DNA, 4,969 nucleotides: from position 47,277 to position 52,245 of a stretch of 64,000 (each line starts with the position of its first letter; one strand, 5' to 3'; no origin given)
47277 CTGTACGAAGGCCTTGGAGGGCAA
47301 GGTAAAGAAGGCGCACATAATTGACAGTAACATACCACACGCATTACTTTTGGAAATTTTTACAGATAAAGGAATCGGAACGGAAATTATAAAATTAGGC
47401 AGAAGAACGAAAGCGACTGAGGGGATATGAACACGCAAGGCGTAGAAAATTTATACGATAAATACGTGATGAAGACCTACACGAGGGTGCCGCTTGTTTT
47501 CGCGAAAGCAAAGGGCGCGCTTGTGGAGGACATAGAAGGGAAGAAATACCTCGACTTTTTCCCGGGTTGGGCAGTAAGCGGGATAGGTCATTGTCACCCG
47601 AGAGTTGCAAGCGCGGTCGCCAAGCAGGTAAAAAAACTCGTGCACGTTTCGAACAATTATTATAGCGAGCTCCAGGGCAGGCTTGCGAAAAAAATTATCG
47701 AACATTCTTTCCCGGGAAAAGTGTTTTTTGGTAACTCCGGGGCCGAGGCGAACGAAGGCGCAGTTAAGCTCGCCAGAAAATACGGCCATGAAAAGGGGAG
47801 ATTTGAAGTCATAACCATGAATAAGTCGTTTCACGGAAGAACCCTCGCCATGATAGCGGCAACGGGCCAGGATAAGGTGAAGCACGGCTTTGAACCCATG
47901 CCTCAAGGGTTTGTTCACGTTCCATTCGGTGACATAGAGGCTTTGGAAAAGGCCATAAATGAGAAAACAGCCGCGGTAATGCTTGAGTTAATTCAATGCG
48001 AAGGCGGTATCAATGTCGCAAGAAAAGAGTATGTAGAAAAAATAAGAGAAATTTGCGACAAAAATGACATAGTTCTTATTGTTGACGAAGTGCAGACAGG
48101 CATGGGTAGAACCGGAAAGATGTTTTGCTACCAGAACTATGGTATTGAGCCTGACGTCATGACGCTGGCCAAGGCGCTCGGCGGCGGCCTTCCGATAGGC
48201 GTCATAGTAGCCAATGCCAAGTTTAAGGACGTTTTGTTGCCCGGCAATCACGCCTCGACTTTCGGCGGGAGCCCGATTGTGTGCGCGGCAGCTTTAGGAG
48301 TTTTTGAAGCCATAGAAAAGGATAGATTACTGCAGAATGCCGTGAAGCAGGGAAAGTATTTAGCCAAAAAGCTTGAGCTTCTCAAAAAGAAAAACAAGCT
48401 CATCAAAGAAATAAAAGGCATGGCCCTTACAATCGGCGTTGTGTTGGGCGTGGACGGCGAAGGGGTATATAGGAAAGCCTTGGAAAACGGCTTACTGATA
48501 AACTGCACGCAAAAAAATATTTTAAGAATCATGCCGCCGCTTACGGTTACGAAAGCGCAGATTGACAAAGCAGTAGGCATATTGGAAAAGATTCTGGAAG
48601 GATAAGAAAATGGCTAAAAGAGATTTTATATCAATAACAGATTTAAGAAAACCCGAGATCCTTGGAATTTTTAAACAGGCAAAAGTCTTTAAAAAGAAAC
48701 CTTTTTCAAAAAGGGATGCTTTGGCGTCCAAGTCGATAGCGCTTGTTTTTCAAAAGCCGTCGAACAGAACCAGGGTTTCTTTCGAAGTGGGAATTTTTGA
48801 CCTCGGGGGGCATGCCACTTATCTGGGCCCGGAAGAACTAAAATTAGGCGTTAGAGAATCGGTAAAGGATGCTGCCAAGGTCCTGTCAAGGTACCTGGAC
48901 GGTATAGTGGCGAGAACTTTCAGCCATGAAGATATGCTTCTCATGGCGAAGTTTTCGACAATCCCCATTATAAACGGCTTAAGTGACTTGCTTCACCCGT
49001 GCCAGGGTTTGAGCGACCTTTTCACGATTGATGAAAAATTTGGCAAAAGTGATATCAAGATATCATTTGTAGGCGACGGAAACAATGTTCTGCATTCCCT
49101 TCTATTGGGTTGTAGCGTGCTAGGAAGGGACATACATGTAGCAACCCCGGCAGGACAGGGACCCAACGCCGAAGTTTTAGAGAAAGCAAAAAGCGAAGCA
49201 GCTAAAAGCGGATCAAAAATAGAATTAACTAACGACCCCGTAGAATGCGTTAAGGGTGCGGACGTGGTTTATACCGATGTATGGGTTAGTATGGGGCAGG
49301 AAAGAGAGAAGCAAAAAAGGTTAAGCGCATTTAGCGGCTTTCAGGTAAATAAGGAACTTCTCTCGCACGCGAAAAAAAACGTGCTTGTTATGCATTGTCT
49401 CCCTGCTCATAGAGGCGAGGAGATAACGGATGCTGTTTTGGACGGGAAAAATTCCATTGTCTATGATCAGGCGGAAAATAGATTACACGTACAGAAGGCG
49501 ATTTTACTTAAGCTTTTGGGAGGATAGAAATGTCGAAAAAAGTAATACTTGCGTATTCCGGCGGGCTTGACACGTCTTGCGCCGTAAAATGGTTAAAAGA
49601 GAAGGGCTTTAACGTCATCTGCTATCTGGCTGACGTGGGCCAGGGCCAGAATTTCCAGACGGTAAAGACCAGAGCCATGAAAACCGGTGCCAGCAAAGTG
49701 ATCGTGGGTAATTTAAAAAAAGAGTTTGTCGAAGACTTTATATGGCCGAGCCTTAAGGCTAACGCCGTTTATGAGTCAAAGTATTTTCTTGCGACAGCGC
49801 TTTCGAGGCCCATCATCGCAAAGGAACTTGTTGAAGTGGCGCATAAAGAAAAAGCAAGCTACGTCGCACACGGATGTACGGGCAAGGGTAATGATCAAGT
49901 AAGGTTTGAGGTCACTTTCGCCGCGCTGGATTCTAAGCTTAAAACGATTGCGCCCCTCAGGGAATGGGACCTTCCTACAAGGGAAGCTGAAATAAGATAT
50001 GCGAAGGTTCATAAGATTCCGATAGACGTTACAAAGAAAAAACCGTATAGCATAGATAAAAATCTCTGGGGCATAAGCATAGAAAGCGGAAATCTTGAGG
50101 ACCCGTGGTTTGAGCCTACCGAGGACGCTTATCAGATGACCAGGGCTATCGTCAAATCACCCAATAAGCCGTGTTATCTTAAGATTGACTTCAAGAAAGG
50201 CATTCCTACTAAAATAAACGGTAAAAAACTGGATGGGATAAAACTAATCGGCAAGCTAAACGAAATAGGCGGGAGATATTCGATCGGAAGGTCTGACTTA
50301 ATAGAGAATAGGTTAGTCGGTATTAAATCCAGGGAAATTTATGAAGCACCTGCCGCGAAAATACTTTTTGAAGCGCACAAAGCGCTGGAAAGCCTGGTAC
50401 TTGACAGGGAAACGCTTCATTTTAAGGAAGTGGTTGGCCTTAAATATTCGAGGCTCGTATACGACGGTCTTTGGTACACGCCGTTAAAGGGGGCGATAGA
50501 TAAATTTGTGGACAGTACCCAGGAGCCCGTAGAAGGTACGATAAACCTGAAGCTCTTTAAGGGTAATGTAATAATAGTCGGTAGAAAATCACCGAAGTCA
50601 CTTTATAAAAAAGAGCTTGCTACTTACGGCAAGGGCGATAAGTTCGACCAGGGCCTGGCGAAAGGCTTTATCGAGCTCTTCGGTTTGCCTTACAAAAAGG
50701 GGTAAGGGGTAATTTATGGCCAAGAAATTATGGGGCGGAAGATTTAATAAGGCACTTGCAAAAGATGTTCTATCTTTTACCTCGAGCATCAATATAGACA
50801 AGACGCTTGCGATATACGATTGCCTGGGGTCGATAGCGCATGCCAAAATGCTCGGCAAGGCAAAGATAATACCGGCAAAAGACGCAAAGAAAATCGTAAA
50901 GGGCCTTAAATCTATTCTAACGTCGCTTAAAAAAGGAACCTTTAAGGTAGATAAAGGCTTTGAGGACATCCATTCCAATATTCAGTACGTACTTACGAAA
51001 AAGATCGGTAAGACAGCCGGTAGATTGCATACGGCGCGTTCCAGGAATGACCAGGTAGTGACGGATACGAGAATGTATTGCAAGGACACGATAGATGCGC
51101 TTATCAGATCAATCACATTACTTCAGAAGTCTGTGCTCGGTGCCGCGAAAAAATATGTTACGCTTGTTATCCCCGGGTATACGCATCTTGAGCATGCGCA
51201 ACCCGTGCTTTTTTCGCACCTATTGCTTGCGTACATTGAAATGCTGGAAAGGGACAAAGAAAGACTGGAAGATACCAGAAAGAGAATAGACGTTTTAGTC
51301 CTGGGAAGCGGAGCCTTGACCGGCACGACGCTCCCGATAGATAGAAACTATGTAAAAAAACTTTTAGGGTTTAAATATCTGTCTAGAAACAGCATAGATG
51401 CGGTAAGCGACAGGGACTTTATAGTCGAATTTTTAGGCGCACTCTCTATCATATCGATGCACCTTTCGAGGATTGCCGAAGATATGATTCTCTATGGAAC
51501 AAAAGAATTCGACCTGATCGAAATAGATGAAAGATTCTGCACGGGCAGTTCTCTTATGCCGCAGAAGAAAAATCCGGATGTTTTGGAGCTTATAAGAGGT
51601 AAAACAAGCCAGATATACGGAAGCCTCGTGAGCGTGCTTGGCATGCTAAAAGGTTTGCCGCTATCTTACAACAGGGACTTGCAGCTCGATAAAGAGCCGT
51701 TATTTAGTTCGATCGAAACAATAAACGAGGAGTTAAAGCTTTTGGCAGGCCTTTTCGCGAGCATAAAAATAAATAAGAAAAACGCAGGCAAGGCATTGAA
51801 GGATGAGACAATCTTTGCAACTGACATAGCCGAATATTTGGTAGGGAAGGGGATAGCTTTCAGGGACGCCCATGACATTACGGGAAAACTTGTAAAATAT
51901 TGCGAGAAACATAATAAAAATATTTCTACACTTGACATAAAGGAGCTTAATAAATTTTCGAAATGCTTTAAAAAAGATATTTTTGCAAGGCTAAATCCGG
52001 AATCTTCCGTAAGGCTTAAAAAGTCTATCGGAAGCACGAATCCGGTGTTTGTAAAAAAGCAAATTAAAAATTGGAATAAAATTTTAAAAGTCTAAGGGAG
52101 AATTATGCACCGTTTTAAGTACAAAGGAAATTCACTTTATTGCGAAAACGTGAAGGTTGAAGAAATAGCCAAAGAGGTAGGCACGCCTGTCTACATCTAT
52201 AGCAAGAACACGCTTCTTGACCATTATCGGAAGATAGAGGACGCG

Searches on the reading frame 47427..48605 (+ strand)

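Call 56: search_protein_families(library=pfam, proteins=[window:47427-48605:+], max_evalue=1e-10)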
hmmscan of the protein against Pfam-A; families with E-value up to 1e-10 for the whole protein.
window:47427-48605:+ (392 aa): 1 family
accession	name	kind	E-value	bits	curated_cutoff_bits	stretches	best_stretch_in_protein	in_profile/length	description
PF00202.27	Aminotran_3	-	2.1e-118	396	30.5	1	16-390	4-403/403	Aminotransferase class-III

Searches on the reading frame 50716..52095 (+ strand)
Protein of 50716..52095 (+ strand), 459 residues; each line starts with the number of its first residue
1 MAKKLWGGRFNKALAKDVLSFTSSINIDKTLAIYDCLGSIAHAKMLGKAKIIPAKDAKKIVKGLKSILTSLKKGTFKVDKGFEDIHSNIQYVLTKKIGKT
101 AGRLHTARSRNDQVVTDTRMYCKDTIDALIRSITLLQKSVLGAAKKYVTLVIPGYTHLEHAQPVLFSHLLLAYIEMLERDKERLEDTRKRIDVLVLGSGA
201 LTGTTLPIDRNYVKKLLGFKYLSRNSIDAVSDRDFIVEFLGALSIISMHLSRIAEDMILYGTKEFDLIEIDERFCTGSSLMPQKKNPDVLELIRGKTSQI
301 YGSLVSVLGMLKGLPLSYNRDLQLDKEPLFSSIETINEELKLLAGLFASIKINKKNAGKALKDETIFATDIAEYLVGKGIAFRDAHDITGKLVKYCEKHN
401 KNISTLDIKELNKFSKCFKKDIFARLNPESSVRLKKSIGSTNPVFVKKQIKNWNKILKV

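Call 56: search_protein_families(library=pfam, proteins=[window:50716-52095:+], max_evalue=1e-10)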
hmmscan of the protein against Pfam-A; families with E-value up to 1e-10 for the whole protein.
window:50716-52095:+ (459 aa): 2 families
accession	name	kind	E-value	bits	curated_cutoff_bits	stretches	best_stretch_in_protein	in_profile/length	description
PF00206.25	Lyase_1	-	3.5e-70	237.3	27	1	9-302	2-312/312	Lyase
PF14698.11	ASL_C2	-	2.3e-23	82.8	27.3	1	367-432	3-68/69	Argininosuccinate lyase C-terminal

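Call 57: find_homologous_proteins(query=window:50716-52095:+, max_evalue=1e-100)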
Query window:50716-52095:+ (459 aa): 7464 proteins with E <= 1e-100 among 8000 candidates; the best 120 are listed.
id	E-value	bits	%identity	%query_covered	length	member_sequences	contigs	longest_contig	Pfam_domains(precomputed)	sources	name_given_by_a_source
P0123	2.1e-295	997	100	100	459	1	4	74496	PF14698.12,PF00206.26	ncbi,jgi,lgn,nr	ncbi:MAG: argininosuccinate lyase [Candidatus Omnitrophica bacterium]|nr:argininosuccinate lyase [Ca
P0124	3.6e-242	822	83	97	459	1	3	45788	PF14698.12,PF00206.26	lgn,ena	-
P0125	1.8e-235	800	79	100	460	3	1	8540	PF14698.12,PF00206.26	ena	-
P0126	3.6e-234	795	78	100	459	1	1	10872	PF14698.12,PF00206.26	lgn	-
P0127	2.2e-227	773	76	100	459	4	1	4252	PF14698.12,PF00206.26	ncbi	-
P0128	6.0e-225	765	76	100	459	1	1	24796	PF14698.12,PF00206.26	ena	-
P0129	9.6e-225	764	76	100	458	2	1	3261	PF14698.12,PF00206.26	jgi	-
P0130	4.1e-221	752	75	100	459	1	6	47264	PF14698.12,PF00206.26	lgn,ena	-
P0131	5.6e-219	745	74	100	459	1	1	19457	PF14698.12,PF00206.26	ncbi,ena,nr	ncbi:MAG: argininosuccinate lyase [Omnitrophica bacterium]|nr:argininosuccinate lyase [Candidatus Om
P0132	3.2e-168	578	-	-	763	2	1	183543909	PF00206.26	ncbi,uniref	ncbi:Argininosuccinate lyase [Platanthera guangdongensis]|uniref:Argininosuccinate lyase n=1 Tax=Pla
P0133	3.4e-166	572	57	98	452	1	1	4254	PF14698.12,PF00206.26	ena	-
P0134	5.4e-166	571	61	99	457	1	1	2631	PF14698.12,PF00206.26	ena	-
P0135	5.7e-166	571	60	99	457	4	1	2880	PF14698.12,PF00206.26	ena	-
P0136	1.0e-165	570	60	99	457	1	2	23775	PF14698.12,PF00206.26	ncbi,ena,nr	ncbi:MAG: argininosuccinate lyase [Candidatus Omnitrophica bacterium]|nr:argininosuccinate lyase [Ca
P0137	1.2e-165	570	57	98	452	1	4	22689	PF14698.12,PF00206.26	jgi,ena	-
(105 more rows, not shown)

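Call 58: find_encoding_contigs(protein=P0124, flank=10000, max_places=1)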
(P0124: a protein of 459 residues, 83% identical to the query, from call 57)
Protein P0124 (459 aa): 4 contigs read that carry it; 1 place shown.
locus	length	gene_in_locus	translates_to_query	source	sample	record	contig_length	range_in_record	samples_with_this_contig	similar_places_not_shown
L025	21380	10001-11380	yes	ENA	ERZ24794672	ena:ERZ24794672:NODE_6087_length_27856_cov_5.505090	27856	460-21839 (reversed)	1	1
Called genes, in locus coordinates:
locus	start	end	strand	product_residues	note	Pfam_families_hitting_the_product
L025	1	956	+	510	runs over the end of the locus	PF00209:SNF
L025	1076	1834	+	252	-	PF00535:Glycos_transf_2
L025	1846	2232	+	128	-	PF07238:PilZ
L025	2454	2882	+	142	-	PF00572:Ribosomal_L13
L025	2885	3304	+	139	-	PF00380:Ribosomal_S9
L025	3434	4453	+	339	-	PF01118:Semialdhyde_dh, PF03435:Sacchrp_dh_NADP (weak), PF22698:Semialdhyde_dhC_1, PF02774:Semialdhyde_dhC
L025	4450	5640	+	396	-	PF01960:ArgJ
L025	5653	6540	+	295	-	PF00696:AA_kinase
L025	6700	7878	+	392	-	PF00202:Aminotran_3, PF00155:Aminotran_1_2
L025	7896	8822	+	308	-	PF02729:OTCace_N, PF00185:OTCace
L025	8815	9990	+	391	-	PF00764:Arginosuc_synth, PF20979:Arginosuc_syn_C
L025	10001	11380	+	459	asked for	PF00206:Lyase_1, PF14698:ASL_C2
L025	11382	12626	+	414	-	PF00278:Orn_DAP_Arg_deC, PF02784:Orn_Arg_deC_N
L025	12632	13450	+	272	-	PF01678:DAP_epimerase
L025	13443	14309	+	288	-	PF00701:DHDPS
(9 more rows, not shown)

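Call 59: find_encoding_contigs(protein=P0130, flank=10000, max_places=1)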
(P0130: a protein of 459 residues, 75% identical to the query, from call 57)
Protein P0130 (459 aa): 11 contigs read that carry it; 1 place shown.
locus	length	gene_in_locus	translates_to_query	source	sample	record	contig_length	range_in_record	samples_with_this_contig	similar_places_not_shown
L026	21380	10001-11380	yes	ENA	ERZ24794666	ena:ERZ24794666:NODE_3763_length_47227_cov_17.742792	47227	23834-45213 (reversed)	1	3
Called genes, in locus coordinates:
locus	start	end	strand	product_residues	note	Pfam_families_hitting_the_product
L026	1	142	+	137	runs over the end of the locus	-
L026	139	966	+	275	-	PF00072:Response_reg, PF00990:GGDEF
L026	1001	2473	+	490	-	PF00209:SNF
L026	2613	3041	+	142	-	PF00572:Ribosomal_L13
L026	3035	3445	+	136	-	PF00380:Ribosomal_S9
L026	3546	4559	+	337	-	PF01118:Semialdhyde_dh, PF02774:Semialdhyde_dhC, PF22698:Semialdhyde_dhC_1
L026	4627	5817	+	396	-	PF01960:ArgJ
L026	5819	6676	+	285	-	PF00696:AA_kinase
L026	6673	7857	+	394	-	PF00202:Aminotran_3, PF01212:Beta_elim_lyase (weak)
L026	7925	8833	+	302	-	PF02729:OTCace_N, PF00185:OTCace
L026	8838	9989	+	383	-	PF00764:Arginosuc_synth, PF20979:Arginosuc_syn_C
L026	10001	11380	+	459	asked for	PF00206:Lyase_1, PF14698:ASL_C2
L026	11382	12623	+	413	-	PF00278:Orn_DAP_Arg_deC, PF02784:Orn_Arg_deC_N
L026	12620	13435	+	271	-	PF01678:DAP_epimerase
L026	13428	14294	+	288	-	PF00701:DHDPS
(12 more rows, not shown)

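Call 60: find_encoding_contigs(protein=P0128, flank=10000, max_places=1)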
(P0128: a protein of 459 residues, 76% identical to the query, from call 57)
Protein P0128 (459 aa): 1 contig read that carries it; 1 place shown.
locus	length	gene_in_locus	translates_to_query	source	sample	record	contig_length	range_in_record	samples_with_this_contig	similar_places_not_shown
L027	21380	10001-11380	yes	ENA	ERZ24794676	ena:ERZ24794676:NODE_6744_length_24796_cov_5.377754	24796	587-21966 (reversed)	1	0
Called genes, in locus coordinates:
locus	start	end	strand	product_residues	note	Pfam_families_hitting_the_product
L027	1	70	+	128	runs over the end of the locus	PF00072:Response_reg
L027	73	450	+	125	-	PF00072:Response_reg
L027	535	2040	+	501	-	PF00209:SNF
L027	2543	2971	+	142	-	PF00572:Ribosomal_L13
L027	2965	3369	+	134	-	PF00380:Ribosomal_S9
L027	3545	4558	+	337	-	PF01118:Semialdhyde_dh, PF03435:Sacchrp_dh_NADP (faint), PF02774:Semialdhyde_dhC, PF22698:Semialdhyde_dhC_1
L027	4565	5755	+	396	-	PF01960:ArgJ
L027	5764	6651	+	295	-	PF00696:AA_kinase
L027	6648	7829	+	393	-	PF00202:Aminotran_3, PF00155:Aminotran_1_2 (weak)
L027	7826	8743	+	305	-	PF02729:OTCace_N, PF00185:OTCace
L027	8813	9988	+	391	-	PF00764:Arginosuc_synth, PF20979:Arginosuc_syn_C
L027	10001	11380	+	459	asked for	PF00206:Lyase_1, PF14698:ASL_C2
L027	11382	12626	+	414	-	PF00278:Orn_DAP_Arg_deC, PF02784:Orn_Arg_deC_N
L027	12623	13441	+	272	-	PF01678:DAP_epimerase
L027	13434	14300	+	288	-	PF00701:DHDPS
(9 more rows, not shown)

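Call 61: find_encoding_contigs(protein=P0131, flank=10000, max_places=1)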
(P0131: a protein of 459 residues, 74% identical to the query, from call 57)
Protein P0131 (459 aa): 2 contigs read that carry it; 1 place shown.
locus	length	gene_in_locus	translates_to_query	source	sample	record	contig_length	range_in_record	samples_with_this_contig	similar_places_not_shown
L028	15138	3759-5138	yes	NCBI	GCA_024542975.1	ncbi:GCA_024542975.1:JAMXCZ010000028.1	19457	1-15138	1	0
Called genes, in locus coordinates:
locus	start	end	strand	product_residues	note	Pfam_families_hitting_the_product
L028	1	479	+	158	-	PF00696:AA_kinase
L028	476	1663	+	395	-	PF00202:Aminotran_3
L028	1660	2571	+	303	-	PF02729:OTCace_N, PF00185:OTCace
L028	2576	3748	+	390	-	PF00764:Arginosuc_synth, PF20979:Arginosuc_syn_C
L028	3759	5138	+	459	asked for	PF00206:Lyase_1, PF14698:ASL_C2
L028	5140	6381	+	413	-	PF00278:Orn_DAP_Arg_deC, PF02784:Orn_Arg_deC_N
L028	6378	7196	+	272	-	PF01678:DAP_epimerase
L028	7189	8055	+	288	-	PF00701:DHDPS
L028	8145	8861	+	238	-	PF01113:DapB_N, PF05173:DapB_C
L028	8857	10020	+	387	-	PF00155:Aminotran_1_2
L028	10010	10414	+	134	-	PF01288:HPPK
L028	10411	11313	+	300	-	PF02569:Pantoate_ligase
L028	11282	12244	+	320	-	PF02445:NadA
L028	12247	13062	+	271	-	PF03447:NAD_binding_3, PF01958:Asp_DH_C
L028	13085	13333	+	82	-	-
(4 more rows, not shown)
